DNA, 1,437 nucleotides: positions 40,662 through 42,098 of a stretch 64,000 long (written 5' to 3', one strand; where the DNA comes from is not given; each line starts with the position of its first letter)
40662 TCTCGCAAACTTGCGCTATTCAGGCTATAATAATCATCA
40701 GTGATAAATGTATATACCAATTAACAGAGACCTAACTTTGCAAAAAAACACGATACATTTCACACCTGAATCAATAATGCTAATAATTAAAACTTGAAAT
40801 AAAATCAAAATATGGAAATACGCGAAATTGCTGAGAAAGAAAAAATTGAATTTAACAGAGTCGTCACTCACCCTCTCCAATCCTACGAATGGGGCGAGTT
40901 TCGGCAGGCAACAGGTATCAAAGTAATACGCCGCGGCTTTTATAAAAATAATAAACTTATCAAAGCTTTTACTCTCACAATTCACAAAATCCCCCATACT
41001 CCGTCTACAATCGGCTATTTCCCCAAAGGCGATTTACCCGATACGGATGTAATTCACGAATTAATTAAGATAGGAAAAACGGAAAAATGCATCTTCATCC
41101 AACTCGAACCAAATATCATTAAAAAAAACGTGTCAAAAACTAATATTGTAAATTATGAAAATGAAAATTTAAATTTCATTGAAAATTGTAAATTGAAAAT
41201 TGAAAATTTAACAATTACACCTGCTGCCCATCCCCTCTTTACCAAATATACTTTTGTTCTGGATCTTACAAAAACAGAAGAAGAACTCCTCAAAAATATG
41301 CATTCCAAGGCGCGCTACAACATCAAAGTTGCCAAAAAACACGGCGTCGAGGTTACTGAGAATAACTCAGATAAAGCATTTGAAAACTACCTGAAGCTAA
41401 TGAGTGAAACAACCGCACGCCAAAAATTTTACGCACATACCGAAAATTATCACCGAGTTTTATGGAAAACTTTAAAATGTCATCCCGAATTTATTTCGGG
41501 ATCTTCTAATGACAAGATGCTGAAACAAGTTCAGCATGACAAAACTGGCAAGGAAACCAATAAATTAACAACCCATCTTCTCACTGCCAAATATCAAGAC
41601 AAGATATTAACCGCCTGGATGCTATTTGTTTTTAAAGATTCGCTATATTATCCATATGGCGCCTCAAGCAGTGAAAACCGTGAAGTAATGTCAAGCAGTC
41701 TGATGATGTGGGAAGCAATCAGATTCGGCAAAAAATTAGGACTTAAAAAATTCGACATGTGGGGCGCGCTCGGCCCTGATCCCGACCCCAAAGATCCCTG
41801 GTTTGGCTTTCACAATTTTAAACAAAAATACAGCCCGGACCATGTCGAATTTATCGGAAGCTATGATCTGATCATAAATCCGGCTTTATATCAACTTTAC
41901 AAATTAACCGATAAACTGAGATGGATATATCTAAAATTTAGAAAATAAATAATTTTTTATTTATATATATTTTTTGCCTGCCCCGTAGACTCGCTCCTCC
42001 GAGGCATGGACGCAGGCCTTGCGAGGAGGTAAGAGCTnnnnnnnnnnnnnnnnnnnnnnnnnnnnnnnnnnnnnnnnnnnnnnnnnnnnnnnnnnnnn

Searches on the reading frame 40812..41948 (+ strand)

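Call 21: search_protein_families(library=pfam, proteins=[window:40812-41948:+], max_evalue=0.001)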
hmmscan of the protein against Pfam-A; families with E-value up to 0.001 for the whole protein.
window:40812-41948:+ (378 aa): 2 families
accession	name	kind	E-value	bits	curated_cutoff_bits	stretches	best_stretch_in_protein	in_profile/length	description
PF02388.22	FemAB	-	7.9e-40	137.3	24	2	18-222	15-228/406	FemAB family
PF13480.13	Acetyltransf_6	-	5.1e-08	33.6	22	1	254-318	72-136/143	Acetyltransferase (GNAT) domain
